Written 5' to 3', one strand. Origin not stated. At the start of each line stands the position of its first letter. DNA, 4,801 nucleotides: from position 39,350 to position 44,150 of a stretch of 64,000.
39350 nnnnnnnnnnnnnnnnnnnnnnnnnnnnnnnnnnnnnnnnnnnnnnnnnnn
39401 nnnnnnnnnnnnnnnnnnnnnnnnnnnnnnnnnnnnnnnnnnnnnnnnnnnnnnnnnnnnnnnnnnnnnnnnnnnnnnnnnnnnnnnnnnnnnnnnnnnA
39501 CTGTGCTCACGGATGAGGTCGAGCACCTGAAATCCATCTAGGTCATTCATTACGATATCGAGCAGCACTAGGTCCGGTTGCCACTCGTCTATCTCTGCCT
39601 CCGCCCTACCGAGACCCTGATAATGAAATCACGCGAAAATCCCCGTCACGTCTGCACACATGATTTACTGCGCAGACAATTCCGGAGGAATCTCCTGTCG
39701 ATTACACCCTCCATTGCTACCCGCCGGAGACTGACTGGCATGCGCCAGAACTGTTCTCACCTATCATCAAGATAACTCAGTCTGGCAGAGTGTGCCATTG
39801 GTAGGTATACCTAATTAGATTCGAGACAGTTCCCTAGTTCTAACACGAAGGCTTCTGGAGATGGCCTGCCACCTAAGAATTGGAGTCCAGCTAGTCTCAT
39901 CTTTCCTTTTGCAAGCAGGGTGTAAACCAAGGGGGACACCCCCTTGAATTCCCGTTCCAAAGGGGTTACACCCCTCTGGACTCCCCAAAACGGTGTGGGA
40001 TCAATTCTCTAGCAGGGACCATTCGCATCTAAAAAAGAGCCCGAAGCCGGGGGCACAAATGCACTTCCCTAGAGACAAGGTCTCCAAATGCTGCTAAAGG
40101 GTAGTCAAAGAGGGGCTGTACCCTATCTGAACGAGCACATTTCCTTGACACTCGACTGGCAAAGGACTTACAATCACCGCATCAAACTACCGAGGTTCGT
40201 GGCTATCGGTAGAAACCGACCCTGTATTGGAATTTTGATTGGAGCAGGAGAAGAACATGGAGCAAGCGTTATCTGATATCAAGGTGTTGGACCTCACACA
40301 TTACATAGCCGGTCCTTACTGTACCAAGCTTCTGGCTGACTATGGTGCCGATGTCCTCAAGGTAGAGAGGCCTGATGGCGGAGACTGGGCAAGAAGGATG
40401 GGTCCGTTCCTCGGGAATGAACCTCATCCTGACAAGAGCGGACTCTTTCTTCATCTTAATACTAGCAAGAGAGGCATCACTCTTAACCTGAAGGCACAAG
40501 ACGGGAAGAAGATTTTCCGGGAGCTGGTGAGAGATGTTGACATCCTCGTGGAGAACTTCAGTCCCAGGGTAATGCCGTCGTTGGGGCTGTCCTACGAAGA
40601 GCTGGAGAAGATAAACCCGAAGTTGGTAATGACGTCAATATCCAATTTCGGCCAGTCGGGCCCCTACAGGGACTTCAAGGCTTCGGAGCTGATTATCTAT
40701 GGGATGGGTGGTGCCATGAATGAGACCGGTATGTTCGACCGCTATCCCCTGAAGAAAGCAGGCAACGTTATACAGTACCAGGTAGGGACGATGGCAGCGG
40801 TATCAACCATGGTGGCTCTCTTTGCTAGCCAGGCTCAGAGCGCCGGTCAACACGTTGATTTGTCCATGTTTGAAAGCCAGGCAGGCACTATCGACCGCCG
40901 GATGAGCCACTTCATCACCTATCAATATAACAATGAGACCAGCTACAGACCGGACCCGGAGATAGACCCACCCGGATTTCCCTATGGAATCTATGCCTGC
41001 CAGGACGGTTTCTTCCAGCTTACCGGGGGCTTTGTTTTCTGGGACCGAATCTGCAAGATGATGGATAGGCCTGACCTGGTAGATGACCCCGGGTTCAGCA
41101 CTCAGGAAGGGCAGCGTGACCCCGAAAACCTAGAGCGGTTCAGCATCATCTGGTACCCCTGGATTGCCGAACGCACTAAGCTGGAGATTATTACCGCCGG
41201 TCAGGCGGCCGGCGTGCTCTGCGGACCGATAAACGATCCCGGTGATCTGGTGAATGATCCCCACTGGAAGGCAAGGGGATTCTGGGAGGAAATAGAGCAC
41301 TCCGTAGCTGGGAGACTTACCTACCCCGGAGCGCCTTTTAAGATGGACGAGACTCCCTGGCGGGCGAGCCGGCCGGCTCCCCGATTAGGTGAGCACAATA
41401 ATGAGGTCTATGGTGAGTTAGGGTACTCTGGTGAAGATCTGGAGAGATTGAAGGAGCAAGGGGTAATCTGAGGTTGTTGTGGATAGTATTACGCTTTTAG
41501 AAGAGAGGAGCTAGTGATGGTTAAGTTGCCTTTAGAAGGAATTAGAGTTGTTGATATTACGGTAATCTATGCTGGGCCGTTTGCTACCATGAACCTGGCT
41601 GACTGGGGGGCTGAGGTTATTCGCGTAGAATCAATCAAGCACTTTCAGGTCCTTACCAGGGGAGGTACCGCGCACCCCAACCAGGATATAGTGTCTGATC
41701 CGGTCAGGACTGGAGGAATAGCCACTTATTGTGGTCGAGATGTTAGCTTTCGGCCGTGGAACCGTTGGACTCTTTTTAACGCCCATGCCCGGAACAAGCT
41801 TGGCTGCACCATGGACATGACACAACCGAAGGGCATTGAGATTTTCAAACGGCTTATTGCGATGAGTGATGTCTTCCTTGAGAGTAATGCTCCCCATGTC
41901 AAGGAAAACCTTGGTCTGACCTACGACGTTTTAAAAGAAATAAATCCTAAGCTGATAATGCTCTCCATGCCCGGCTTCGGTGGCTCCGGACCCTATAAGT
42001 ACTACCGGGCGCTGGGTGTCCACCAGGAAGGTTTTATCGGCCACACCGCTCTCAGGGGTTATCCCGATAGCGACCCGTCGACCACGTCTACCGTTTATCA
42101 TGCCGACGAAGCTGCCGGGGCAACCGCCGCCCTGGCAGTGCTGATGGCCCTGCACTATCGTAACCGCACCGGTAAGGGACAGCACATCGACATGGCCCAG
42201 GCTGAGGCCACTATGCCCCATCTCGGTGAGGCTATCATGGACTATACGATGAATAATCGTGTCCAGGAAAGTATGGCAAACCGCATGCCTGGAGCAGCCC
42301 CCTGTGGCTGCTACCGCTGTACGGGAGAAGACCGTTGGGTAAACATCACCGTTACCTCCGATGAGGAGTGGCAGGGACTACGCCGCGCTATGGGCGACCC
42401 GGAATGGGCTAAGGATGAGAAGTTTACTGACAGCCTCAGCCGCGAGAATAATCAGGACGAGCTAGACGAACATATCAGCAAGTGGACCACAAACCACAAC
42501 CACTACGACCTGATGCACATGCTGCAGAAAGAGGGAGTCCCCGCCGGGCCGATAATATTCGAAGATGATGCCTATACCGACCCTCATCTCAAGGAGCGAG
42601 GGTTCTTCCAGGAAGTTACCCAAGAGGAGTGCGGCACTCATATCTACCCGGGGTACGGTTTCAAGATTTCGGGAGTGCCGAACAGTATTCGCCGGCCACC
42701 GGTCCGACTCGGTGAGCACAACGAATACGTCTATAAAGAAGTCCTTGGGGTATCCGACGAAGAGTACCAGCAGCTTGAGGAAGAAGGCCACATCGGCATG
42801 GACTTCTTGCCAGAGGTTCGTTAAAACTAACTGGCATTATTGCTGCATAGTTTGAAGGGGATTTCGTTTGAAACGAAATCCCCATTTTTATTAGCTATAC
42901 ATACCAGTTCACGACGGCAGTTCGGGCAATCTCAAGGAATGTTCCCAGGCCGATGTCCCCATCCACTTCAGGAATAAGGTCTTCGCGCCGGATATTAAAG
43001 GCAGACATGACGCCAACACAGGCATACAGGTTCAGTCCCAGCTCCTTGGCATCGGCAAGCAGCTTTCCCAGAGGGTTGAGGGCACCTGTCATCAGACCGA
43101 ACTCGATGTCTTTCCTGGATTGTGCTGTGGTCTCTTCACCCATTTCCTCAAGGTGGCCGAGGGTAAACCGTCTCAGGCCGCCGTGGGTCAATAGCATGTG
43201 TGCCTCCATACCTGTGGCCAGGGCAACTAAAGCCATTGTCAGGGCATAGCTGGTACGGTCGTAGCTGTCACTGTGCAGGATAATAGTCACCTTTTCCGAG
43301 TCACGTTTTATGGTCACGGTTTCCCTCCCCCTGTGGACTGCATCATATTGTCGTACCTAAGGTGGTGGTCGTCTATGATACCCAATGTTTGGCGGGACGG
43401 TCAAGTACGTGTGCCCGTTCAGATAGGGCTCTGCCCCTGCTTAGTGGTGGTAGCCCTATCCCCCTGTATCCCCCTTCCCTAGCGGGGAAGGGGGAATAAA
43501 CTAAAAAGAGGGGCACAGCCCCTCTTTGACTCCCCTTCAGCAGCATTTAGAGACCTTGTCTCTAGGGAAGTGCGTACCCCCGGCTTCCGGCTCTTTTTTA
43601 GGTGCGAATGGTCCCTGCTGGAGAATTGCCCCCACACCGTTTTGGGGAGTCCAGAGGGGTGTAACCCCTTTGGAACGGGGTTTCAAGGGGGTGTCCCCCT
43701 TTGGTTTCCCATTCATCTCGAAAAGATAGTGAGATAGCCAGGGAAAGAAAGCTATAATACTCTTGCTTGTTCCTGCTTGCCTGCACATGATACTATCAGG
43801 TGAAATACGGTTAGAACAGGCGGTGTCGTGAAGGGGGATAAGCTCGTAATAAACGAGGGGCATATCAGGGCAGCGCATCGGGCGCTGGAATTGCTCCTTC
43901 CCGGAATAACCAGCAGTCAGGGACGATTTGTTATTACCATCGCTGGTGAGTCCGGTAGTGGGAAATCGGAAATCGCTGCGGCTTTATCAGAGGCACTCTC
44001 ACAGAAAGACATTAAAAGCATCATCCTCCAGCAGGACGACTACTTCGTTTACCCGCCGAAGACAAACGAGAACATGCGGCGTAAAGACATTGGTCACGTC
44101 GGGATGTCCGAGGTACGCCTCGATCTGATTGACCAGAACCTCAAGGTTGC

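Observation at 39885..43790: Pair of inverted, hairpin-rich 200-300 bp repeats bracketing a CoA-transferase/DsrE module, each carrying an inward-firing promoter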

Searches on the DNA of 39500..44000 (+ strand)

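Call 7: search_rna_families(source=window, start=39500, end=44000, threshold=evalue, max_evalue=10)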
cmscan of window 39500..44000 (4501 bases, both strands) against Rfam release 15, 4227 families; matches with E-value up to 10: 3.
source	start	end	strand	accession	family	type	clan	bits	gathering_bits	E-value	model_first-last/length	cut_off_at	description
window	43468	43501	+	RF01370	CRISPR-DR57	Gene; CRISPR;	-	21.3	39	0.3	1-37/37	no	CRISPR RNA direct repeat element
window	40608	40699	+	RF00375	HIV_PBS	Cis-reg;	-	18.1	61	6.1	1-99/99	no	HIV primer binding site (PBS)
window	43458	43572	+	RF02604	BASRCI153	Gene; sRNA;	-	16.3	137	1.2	1-214/214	no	Brucella sRNA CI153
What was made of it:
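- On Any Rfam RNA family: Nothing relevant appears at E up to 10 over 39500-44000 (call 7).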

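Call 43: search_dna_similar(query=window:43400-43730:+, collection=plasmids, mode=distant, max_evalue=0.001)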
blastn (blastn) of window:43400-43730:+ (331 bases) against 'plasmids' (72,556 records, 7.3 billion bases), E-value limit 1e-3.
No match.

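Call 44: search_dna_similar(query=window:43400-43730:+, collection=phages, mode=distant, max_evalue=0.001)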
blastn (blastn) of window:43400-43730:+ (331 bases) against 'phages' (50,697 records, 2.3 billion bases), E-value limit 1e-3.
No match.

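Call 78: search_dna_similar(query=window:43642-43676:+, collection=plasmids, mode=distant, max_evalue=0.05, max_rows=30)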
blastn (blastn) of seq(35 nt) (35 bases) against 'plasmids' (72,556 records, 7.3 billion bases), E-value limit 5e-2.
Records with a match: 24; places in all: 24; records where one place covers at least 80% of the query: 23.
Best place of each record, by identity: 95-99% 1; 90-95% 23.
By first word of the organism name: Klebsiella 9; uncultured 8; Escherichia 3; Pseudomonas 2; Acinetobacter 1; Serratia 1.
By predicted mobility (MOB-suite, as given by PLSDB): conjugative 22; mobilizable 1; non-mobilizable 1.
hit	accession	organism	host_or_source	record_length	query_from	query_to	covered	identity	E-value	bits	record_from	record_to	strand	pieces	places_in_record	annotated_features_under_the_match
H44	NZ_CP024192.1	Klebsiella pneumoniae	Homo sapiens,rectal swab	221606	3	32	86%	90.0%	2e-2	42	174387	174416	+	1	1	none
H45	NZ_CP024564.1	Klebsiella pneumoniae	Homo sapiens,urine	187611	3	32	86%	90.0%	2e-2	42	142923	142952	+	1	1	none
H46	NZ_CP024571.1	Klebsiella pneumoniae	Homo sapiens,urine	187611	3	32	86%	90.0%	2e-2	42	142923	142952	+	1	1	none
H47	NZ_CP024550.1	Klebsiella pneumoniae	-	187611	3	32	86%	90.0%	2e-2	42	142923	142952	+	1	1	none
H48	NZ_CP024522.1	Klebsiella pneumoniae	Homo sapiens,cerebrospinal fluid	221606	3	32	86%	90.0%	2e-2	42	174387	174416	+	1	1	none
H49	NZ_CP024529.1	Klebsiella pneumoniae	Homo sapiens,blood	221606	3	32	86%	90.0%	2e-2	42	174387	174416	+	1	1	none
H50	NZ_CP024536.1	Klebsiella pneumoniae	-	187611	3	32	86%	90.0%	2e-2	42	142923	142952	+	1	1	none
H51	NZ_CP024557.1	Klebsiella pneumoniae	-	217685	3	32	86%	90.0%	2e-2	42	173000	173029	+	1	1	none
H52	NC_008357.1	Pseudomonas aeruginosa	-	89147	3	32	86%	90.0%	2e-2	42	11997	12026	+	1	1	none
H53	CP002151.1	uncultured bacterium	-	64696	3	32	86%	90.0%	2e-2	42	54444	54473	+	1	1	none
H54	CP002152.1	uncultured bacterium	-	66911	3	32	86%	90.0%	2e-2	42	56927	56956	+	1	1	none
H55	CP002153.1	uncultured bacterium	-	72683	3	32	86%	90.0%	2e-2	42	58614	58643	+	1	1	none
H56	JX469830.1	uncultured bacterium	-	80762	3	32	86%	90.0%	2e-2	42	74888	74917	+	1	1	none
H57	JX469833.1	uncultured bacterium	-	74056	3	32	86%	90.0%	2e-2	42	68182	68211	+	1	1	none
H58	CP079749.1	Acinetobacter johnsonii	cell culture,water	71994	3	32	86%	90.0%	2e-2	42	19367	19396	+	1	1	none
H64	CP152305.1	Escherichia coli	Cell culture,Laboratory stock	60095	3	32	86%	90.0%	2e-2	42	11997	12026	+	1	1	none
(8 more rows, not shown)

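Call 79: get_annotated_region(hit=H64, flank=1500)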
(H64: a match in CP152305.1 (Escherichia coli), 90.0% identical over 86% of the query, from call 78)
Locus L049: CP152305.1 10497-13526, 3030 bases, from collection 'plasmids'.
description: Escherichia coli strain J53/RP4 plasmid pRP4, complete sequence
organism: Escherichia coli (NCBI taxid 562)
taxonomy: Bacteria; Pseudomonadota; Gammaproteobacteria; Enterobacterales; Enterobacteriaceae; Escherichia; Escherichia coli
host: -; source: Cell culture,Laboratory stock; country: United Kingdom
typing (MOB-suite, as given by PLSDB): conjugative; replicon IncP; relaxase MOBP; mating-pair formation MPF_T
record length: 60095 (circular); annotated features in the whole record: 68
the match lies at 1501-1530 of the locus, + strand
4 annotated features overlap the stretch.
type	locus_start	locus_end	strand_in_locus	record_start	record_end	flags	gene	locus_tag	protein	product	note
CDS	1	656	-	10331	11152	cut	-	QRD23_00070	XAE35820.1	hypothetical protein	-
CDS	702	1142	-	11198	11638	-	-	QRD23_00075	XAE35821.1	antirestriction protein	-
CDS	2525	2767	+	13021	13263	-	-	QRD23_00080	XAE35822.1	relaxase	-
CDS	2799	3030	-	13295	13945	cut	tetR(A)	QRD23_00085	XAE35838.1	tetracycline resistance transcriptional repressor TetR(A)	-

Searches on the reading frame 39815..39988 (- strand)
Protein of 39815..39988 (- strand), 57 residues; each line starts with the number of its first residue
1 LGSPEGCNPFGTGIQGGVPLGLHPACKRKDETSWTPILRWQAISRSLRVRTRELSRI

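Call 11: search_protein_families(library=pfam, proteins=[window:39815-39988:-], max_evalue=1)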
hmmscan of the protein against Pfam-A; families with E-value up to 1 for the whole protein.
window:39815-39988:- (57 aa): 0 families
